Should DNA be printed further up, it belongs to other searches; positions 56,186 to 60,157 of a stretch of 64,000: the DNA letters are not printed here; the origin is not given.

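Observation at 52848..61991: GspH/I/J/K-like pseudopilin quartet with a giant (~1188 aa) K-like protein, tightly coupled to a secreted protein, an FAD oxidoreductase and a GH-like gene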

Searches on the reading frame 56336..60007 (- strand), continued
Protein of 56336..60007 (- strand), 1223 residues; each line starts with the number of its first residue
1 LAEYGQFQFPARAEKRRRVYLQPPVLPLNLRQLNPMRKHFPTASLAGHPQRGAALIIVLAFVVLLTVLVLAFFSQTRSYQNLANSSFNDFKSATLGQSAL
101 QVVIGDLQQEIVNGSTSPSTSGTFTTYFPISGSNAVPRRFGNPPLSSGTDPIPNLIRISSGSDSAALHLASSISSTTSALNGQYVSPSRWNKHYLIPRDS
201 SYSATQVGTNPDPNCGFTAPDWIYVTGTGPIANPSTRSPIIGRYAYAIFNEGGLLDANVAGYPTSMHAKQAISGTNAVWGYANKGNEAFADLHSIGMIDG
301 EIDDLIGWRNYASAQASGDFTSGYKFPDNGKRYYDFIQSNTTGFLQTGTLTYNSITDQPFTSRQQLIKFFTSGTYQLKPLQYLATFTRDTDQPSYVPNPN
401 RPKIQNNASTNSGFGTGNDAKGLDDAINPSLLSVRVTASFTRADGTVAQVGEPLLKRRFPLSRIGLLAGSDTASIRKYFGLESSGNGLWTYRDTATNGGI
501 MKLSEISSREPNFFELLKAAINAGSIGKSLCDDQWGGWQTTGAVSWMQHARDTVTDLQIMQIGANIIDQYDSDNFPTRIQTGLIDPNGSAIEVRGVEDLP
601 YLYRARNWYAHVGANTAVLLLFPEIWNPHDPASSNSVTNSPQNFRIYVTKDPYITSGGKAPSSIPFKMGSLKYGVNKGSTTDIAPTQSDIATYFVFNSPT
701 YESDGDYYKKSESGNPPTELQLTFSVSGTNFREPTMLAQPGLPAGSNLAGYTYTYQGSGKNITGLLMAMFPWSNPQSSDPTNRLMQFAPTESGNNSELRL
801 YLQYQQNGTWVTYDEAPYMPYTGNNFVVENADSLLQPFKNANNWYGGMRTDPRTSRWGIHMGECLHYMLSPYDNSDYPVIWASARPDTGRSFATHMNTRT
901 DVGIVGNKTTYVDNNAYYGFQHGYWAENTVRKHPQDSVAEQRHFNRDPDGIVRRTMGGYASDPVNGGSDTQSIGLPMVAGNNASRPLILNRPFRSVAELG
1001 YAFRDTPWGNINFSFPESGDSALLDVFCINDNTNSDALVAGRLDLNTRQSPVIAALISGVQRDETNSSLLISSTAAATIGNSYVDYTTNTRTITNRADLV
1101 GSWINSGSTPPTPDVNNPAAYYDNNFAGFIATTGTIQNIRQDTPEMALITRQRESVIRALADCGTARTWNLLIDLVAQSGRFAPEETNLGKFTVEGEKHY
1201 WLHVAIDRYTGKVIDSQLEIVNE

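Call 71: find_encoding_contigs(protein=P0004, flank=10000, max_places=2)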
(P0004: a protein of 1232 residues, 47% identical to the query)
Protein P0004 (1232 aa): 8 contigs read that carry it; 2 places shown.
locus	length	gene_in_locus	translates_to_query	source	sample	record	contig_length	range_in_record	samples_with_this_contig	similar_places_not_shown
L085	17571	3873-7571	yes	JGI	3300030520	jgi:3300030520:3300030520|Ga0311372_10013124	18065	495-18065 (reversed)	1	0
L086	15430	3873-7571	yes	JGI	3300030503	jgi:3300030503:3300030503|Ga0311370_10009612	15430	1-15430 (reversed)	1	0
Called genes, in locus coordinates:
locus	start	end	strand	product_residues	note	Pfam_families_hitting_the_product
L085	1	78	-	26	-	?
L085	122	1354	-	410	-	PF00392:GntR, PF13377:Peripla_BP_3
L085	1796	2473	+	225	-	-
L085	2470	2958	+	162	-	-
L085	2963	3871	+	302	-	-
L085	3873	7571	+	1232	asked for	-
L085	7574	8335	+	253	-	-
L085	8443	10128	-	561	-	PF12729:4HB_MCP_1, PF00015:MCPsignal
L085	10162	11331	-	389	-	PF00072:Response_reg, PF02518:HATPase_c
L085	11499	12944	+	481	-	PF00072:Response_reg, PF00158:Sigma54_activat, PF14532:Sigma54_activ_2, PF07724:AAA_2 (weak), PF00004:AAA (weak), PF07728:AAA_5, PF25601:AAA_lid_14, PF02954:HTH_8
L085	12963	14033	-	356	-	PF00072:Response_reg, PF00512:HisKA, PF02518:HATPase_c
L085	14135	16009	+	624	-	PF00512:HisKA, PF02518:HATPase_c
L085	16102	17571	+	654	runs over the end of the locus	?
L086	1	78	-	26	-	?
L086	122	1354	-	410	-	PF00392:GntR, PF13377:Peripla_BP_3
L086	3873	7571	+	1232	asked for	-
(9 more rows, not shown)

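Call 88: search_protein_families(library=pfam, proteins=[window:56336-59905:-], max_evalue=5)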
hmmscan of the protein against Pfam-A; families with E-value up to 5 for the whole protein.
window:56336-59905:- (1189 aa): 1 family
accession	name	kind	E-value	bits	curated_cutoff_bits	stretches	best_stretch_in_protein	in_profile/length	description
PF06480.20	FtsH_ext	-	0.57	10.9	25.5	1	22-98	3-77/103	FtsH Extracellular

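Call 101: find_encoding_contigs(protein=P0055, flank=9000, max_places=1)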
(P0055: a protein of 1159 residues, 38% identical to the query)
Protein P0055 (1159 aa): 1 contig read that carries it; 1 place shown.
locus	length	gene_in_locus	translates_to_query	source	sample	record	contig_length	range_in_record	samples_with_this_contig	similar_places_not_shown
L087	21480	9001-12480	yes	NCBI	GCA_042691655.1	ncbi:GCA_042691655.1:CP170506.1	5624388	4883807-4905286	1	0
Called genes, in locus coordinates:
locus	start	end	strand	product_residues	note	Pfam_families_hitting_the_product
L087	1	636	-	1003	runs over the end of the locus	PF01339:CheB_methylest, PF03705:CheR_N, PF01739:CheR, PF08448:PAS_4 (faint), PF13596:PAS_10, PF00989:PAS, PF13188:PAS_8 (weak), PF13426:PAS_9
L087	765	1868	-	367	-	PF00438:S-AdoMet_synt_N, PF02772:S-AdoMet_synt_M, PF02773:S-AdoMet_synt_C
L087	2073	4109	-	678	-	PF12951:PATR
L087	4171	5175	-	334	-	PF02826:2-Hacid_dh_C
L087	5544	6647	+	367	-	PF00356:LacI, PF00532:Peripla_BP_1, PF13377:Peripla_BP_3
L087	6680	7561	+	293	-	-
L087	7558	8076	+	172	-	-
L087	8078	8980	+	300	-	-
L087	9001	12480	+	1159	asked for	-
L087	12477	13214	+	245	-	-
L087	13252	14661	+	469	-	-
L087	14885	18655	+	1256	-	PF02449:Glyco_hydro_42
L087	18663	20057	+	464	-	-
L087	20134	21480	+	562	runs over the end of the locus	PF03200:Glyco_hydro_63 (faint), PF22422:MGH1-like_GH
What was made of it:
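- My ORF caller missed at least one E that NCBI calls (call 101).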

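Call 102: find_encoding_contigs(protein=P0063, flank=9000, max_places=1)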
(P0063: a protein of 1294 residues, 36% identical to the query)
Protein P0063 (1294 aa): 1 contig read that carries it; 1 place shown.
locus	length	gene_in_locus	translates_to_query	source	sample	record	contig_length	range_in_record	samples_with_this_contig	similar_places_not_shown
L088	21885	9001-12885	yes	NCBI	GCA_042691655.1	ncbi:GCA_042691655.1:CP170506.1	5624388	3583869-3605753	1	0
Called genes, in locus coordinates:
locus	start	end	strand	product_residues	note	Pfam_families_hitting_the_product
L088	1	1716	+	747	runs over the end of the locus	PF21305:type_II_gspD_N0, PF03958:Secretin_N, PF00263:Secretin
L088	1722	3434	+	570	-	PF05157:MshEN, PF13604:AAA_30 (faint), PF00437:T2SSE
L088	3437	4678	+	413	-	PF28597:T2SSF_N, PF00482:T2SSF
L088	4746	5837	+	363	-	-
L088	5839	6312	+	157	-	PF07963:N_methyl (weak), PF08334:T2SSG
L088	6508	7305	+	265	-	-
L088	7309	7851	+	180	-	-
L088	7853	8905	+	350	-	-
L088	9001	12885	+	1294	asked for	-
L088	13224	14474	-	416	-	PF00872:Transposase_mut, PF10551:MULE (faint)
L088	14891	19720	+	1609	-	PF00754:F5_F8_type_C, PF22633:F5_F8_type_C_2, PF00754:F5_F8_type_C, PF22633:F5_F8_type_C_2, PF00754:F5_F8_type_C, PF22633:F5_F8_type_C_2, PF00933:Glyco_hydro_3, PF01915:Glyco_hydro_3_C, +2 more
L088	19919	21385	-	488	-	PF14706:Tnp_DNA_bind, PF01609:DDE_Tnp_1 (weak), PF02281:Dimer_Tnp_Tn5 (weak)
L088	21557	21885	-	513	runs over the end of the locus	PF13007:LZ_Tnp_IS66, PF03050:DDE_Tnp_IS66, PF13817:DDE_Tnp_IS66_C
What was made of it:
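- There the cassette is flanked by transposase genes, so the position could be secondary (call 102).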

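Call 103: find_encoding_contigs(protein=P0092, flank=9000, max_places=1)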
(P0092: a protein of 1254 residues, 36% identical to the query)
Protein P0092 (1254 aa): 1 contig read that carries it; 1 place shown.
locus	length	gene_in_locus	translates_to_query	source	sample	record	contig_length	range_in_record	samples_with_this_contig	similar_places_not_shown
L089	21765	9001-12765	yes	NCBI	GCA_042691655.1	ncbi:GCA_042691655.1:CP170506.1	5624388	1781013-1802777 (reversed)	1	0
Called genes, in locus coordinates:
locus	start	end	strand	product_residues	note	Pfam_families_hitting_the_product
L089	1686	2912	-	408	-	PF06202:GDE_C, PF12899:Glyco_hydro_100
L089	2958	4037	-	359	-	PF00356:LacI, PF00532:Peripla_BP_1, PF13407:Peripla_BP_4 (weak), PF13377:Peripla_BP_3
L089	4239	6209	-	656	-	-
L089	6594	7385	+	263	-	-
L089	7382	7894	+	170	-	-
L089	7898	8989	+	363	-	-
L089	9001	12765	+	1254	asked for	-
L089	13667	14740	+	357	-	PF13565:HTH_32, PF13683:rve_3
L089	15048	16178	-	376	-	-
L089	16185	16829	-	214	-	PF13580:SIS_2, PF01380:SIS (weak)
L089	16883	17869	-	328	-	PF00356:LacI, PF00532:Peripla_BP_1 (weak), PF13377:Peripla_BP_3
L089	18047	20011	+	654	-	PF00294:PfkB, PF00702:Hydrolase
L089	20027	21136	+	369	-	-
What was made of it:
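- Transposase genes lie next to some copies (calls 102, 103).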

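Call 108: find_related_loci(query=L088:5839-6309:+, collection=metagenome_contigs, flank=10000)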
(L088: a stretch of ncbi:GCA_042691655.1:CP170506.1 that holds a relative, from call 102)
Query L088:5839-6309:+ (157 aa) in metagenome_contigs; peptide patterns used: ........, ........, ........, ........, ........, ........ (x = any residue, [..] = any of these).
60 stretches matched a pattern; 14 encode a relative of the query (tblastn E <= 1e-3); 14 distinct loci.
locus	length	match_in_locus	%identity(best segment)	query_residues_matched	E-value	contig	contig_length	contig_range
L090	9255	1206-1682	81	1-157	2e-86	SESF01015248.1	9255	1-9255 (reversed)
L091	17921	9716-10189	80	1-156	3e-84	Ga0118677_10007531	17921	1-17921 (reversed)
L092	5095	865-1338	80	1-156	3e-84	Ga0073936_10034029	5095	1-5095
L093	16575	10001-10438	82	12-157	5e-82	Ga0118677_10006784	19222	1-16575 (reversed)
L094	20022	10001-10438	82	12-157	5e-82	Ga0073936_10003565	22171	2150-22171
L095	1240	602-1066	79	1-153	2e-87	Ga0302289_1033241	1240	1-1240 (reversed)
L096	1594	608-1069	74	2-156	2e-83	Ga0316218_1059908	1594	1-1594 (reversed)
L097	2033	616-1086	74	1-157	4e-81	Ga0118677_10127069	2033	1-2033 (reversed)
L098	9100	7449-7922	72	1-156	3e-77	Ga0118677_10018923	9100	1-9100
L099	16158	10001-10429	75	14-156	6e-76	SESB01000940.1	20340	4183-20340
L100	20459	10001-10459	78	1-153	6e-74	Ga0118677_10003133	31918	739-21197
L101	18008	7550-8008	78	1-153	6e-74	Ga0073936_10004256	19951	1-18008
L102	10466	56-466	76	14-150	2e-70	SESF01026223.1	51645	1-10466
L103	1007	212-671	81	1-157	2e-63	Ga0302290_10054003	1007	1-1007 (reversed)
